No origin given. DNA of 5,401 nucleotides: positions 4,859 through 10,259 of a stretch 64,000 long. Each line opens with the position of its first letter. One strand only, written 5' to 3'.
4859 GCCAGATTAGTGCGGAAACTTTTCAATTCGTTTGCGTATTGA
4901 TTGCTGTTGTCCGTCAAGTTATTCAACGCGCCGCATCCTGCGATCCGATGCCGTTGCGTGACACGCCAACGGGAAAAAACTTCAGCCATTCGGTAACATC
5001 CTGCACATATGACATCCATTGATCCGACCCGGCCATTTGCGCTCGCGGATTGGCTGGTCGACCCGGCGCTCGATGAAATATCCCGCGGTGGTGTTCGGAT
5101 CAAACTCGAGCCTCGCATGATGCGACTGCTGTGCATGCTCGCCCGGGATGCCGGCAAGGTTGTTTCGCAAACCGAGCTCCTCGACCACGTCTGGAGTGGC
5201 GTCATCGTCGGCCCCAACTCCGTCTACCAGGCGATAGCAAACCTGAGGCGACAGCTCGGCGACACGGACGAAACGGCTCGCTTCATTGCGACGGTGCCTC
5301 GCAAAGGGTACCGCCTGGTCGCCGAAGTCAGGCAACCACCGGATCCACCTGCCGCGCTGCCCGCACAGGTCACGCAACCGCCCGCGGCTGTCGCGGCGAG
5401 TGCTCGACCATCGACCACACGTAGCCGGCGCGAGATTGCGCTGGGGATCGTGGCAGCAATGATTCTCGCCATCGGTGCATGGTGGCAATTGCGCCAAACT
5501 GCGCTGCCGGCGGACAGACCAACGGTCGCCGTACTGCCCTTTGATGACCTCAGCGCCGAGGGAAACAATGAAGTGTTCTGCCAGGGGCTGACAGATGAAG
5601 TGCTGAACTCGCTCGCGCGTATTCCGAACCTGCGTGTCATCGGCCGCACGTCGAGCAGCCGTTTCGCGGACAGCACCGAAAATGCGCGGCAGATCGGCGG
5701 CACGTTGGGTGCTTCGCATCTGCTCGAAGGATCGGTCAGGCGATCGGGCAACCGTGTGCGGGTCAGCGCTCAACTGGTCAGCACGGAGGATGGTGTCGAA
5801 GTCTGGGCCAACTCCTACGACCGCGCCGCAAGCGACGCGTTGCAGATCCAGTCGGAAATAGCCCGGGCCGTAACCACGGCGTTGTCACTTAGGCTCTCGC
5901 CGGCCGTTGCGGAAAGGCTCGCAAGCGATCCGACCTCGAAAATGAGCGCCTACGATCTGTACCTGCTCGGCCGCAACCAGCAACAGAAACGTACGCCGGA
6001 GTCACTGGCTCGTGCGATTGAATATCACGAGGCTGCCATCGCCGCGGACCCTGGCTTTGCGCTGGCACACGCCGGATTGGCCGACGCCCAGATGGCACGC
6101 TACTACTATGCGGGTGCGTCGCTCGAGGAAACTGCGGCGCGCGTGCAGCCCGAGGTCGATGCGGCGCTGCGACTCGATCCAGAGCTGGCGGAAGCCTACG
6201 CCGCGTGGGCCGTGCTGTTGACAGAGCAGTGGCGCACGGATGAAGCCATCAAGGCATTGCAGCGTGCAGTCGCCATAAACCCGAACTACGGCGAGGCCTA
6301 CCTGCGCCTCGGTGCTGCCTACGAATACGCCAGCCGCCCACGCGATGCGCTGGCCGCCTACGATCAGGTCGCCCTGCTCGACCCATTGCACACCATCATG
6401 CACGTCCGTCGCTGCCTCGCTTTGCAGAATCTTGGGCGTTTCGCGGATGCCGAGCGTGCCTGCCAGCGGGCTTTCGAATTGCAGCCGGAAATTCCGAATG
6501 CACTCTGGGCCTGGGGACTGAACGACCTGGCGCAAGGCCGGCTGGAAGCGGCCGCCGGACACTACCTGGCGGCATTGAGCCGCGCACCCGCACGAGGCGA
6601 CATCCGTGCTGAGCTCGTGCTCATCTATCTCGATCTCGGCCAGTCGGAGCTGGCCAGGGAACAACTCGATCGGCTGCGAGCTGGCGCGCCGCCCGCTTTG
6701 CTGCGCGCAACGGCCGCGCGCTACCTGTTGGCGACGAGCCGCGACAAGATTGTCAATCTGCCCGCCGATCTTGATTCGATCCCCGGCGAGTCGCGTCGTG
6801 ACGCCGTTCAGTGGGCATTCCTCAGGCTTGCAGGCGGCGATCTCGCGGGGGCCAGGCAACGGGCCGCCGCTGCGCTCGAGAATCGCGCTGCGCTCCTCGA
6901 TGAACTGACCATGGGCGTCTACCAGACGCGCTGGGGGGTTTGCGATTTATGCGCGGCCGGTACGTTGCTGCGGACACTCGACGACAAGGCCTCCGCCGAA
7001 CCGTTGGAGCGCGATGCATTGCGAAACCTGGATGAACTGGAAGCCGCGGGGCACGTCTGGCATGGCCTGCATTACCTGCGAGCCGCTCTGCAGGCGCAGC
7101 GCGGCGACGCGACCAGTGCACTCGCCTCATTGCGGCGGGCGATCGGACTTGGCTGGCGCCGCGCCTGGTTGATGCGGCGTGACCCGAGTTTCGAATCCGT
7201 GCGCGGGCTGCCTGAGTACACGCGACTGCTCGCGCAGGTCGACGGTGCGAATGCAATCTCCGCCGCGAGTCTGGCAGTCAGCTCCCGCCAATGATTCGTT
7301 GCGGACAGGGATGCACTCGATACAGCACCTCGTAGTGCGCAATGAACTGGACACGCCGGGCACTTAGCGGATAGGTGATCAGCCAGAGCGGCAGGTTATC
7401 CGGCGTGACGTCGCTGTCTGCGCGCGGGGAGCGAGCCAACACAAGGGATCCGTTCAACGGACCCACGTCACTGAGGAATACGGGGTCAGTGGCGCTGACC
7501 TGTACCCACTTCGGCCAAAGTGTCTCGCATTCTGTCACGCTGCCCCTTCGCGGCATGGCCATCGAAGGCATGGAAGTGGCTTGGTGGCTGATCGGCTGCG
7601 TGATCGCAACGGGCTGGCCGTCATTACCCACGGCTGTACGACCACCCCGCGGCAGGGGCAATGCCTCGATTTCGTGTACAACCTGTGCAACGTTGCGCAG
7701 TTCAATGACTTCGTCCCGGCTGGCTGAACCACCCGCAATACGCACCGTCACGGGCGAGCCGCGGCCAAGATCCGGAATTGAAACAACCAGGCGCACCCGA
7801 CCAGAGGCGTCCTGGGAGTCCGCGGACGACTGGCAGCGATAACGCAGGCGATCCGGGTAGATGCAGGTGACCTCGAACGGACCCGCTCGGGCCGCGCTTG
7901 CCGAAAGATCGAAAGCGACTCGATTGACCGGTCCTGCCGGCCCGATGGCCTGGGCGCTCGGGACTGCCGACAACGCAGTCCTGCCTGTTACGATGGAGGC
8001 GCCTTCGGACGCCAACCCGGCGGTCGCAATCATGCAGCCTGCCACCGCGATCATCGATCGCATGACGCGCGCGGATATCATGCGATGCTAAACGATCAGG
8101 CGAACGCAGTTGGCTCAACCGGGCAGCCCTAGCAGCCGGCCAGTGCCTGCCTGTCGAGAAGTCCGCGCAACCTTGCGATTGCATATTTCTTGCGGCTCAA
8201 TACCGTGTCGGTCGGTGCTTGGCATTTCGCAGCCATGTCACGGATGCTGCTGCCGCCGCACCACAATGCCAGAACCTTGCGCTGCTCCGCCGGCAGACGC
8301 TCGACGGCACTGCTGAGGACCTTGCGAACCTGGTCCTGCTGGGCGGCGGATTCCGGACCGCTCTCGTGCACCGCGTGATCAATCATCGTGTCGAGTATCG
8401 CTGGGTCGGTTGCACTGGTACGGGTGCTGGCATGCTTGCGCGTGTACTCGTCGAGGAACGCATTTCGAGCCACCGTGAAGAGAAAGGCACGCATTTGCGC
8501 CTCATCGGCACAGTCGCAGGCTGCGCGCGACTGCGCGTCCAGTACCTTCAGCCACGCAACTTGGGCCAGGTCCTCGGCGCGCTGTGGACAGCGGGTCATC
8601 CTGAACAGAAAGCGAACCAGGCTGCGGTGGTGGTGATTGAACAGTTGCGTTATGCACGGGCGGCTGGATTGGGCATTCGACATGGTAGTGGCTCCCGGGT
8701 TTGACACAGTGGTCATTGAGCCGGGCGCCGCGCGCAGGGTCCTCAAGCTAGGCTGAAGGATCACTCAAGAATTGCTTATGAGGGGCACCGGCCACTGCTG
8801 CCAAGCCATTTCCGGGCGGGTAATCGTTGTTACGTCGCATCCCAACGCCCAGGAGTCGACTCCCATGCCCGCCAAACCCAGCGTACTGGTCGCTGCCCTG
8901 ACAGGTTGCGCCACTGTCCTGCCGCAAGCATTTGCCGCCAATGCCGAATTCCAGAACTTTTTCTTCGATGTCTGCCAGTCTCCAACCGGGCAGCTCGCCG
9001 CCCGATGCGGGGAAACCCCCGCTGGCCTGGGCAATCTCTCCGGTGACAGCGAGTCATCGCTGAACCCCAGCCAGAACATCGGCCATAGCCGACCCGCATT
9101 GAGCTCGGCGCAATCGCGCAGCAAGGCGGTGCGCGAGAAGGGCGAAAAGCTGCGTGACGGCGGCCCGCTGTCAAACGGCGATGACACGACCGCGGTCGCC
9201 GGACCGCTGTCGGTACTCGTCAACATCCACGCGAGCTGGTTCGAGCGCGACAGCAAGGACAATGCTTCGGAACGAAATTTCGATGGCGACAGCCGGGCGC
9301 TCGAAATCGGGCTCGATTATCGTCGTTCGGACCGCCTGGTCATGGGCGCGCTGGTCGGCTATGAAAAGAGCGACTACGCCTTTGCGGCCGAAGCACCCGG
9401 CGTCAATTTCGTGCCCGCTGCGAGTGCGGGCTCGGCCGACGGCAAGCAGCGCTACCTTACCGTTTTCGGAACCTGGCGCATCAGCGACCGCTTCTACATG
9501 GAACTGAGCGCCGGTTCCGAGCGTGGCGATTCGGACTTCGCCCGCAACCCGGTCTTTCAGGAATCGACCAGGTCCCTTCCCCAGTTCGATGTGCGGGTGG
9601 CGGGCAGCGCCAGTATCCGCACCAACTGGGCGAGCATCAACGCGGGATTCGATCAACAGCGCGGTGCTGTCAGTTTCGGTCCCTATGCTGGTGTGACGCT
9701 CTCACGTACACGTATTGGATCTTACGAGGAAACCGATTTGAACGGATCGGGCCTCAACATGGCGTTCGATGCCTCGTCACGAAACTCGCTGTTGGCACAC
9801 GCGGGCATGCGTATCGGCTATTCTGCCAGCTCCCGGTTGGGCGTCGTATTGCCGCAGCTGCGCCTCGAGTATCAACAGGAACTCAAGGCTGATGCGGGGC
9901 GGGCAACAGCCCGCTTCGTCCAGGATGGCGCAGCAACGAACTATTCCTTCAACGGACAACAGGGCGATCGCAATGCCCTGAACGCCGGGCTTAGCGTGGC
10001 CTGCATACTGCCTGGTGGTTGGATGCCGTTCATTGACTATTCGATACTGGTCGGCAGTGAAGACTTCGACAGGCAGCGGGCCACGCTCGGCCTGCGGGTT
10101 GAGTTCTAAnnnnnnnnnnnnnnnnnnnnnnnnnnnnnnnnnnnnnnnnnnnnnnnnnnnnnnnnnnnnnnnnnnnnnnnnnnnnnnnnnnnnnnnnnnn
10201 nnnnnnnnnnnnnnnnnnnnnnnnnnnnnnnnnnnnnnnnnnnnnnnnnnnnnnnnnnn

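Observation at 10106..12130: Secreted caspase-like (C14) protease with Sel1 repeats and coiled coil, intact His-Cys dyad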

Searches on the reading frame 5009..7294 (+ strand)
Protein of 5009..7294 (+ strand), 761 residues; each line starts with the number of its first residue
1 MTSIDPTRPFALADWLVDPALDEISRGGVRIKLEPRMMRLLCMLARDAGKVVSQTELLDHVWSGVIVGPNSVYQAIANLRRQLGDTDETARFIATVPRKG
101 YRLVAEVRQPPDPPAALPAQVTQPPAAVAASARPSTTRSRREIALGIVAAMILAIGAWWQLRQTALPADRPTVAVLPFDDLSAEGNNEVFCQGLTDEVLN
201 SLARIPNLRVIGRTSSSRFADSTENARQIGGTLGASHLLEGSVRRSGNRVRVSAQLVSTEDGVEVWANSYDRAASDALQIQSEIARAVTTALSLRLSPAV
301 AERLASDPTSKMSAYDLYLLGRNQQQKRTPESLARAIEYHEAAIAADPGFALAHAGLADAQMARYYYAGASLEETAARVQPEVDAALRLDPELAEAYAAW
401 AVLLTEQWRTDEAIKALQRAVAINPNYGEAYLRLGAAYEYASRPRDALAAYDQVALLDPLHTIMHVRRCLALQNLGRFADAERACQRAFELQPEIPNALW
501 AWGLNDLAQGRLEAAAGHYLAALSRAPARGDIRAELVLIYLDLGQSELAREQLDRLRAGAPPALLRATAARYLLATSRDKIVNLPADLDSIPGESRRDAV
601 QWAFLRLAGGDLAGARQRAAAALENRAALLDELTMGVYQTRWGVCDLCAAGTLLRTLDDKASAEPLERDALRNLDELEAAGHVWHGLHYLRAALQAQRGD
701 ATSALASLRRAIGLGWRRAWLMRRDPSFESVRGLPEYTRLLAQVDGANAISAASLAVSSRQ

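Call 3: search_protein_families(library=pfam, proteins=[window:5009-7294:+], max_evalue=0.01)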
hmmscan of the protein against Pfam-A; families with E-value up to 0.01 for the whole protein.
window:5009-7294:+ (761 aa): 9 families
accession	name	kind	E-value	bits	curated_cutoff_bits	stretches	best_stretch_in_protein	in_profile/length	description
PF00486.34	Trans_reg_C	-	9.2e-17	61.3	26.2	1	30-103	3-77/77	Transcriptional regulatory protein, C terminal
PF00515.34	TPR_1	-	2.9e-13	49.4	27.8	3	466-494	5-33/34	Tetratricopeptide repeat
PF13181.12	TPR_8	-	5.7e-09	35.9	25.7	0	395-427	2-34/34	Tetratricopeptide repeat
PF07719.23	TPR_2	-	6.9e-09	35.6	27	2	394-427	1-34/34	Tetratricopeptide repeat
PF14559.12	TPR_19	-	1e-08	35.8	25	2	409-459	6-56/68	Tetratricopeptide repeat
PF13414.12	TPR_11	-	1.3e-07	31.6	26.8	1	409-438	9-38/42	TPR repeat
PF13431.12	TPR_17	-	4.4e-06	27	24.4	1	417-448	2-33/34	Tetratricopeptide repeat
PF13428.12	TPR_14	-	2.3e-05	25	23.5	1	395-436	2-43/44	Tetratricopeptide repeat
PF13432.12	TPR_16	-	2.8e-05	24.9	32.7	3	432-489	1-58/65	Tetratricopeptide repeat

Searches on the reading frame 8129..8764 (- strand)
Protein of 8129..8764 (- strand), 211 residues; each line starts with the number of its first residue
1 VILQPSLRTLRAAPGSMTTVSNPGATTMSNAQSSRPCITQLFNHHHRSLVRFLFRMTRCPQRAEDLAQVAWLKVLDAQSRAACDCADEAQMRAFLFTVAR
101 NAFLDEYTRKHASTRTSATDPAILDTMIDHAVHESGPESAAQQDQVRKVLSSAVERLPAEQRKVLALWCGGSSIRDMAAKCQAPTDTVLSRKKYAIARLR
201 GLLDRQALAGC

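Call 3: search_protein_families(library=pfam, proteins=[window:8129-8764:-], max_evalue=0.01)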
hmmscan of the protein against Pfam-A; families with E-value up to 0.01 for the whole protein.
window:8129-8764:- (211 aa): 2 families
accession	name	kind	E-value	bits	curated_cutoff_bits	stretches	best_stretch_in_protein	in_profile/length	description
PF04542.20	Sigma70_r2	-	2.1e-13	50.3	24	1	41-110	1-68/71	Sigma-70 region 2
PF08281.18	Sigma70_r4_2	-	0.006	16.6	25.7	1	150-191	4-46/54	Sigma-70, region 4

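Call 4: search_protein_families(library=ncbifam, proteins=[window:8129-8764:-], max_evalue=0.01)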
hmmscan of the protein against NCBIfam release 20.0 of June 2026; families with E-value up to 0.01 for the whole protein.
window:8129-8764:- (211 aa): 75 families (the best 25 are shown)
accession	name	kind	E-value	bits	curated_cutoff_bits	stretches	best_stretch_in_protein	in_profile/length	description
NF009166.1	PRK12513.1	equivalog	1.2e-30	106.7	206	1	39-205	25-188/193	RNA polymerase sigma factor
NF007227.0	PRK09645.1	subfamily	1.5e-19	70.5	202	1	28-206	5-173/177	sigma-70 family RNA polymerase sigma factor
TIGR02937.1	sigma70-ECF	superfamily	6.1e-19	68.3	42.9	1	38-201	3-163/165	sigma-70 family RNA polymerase sigma factor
TIGR02950.1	SigM_subfam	subfamily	8.3e-17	61.5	147.95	1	38-167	2-121/159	RNA polymerase sigma factor, SigM family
TIGR02989.1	Sig-70_gvs1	subfamily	1.1e-15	57.9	124.55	1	39-203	4-154/158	RNA polymerase sigma-70 factor, Rhodopirellula/Verrucomicrobium family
TIGR02985.1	Sig70_bacteroi1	subfamily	1.2e-15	58.1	126.4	1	39-201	4-160/162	RNA polymerase sigma-70 factor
NF009172.0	PRK12519.1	subfamily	3.1e-15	56.2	222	1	36-205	29-191/194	RNA polymerase sigma factor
NF009168.0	PRK12515.1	subfamily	2.3e-13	50.1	236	1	31-206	17-182/189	RNA polymerase sigma factor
NF009164.0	PRK12511.1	equivalog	2.6e-13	49.9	185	1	48-205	16-161/182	RNA polymerase sigma factor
NF007220.0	PRK09639.1-5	equivalog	2.9e-13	50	260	1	36-205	3-166/181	RNA polymerase sigma factor SigX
TIGR02983.1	SigE-fam_strep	subfamily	2.8e-12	46.8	141.55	1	38-205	8-160/162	SigE family RNA polymerase sigma factor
NF007225.0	PRK09643.1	equivalog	7e-12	45.5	190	1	34-204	25-183/204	RNA polymerase sigma factor SigM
NF058625.1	sigma_PG0214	equivalog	3e-11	43.3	130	1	41-167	9-124/170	GFO_1088 family ECF-type sigma factor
NF007215.0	PRK09637.1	equivalog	4.8e-11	43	212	1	38-203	3-154/181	RNA polymerase sigma factor SigZ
TIGR02959.1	SigZ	equivalog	4.8e-11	42.8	168.65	1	43-203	2-148/170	RNA polymerase sigma factor SigZ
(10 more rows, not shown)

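Call 7: search_protein_families(library=padloc, proteins=[window:8129-8764:-], max_evalue=0.01)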
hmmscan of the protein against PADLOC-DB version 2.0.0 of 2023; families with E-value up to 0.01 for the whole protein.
window:8129-8764:- (211 aa): 0 families

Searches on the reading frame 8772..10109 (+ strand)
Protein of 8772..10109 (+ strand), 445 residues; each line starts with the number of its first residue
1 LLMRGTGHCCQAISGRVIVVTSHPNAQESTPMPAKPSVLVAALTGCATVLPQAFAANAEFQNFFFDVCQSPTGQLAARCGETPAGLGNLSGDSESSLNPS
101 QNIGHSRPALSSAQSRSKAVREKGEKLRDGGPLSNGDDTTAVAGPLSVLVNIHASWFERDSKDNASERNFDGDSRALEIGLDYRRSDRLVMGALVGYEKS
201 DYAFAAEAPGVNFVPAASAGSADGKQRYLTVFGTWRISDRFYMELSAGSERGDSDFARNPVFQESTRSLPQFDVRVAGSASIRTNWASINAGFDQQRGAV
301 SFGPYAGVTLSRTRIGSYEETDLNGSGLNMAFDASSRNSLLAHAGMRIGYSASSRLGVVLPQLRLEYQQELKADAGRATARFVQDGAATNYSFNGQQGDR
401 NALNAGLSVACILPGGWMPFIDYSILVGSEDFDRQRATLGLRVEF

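Call 3: search_protein_families(library=pfam, proteins=[window:8772-10109:+], max_evalue=0.01)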
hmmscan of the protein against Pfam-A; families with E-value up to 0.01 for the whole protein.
window:8772-10109:+ (445 aa): 2 families
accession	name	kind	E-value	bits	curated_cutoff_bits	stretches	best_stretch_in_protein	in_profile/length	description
PF03797.25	Autotransporter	-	1.8e-33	116.8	26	1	154-423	7-254/255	Autotransporter beta-domain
PF13505.12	OMP_b-brl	-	0.00061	20.4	28.7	0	217-369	34-152/175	Outer membrane protein beta-barrel domain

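Call 4: search_protein_families(library=ncbifam, proteins=[window:8772-10109:+], max_evalue=0.01)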
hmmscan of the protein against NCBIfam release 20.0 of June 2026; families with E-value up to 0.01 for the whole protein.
window:8772-10109:+ (445 aa): 1 family
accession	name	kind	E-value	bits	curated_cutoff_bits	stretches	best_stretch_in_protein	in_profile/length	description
TIGR01414.1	autotrans_barl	domain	3.8e-10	39.4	16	1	161-445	177-432/432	autotransporter outer membrane beta-barrel domain-containing protein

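Call 7: search_protein_families(library=padloc, proteins=[window:8772-10109:+], max_evalue=0.01)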
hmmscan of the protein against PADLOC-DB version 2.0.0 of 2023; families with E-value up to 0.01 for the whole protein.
window:8772-10109:+ (445 aa): 0 families
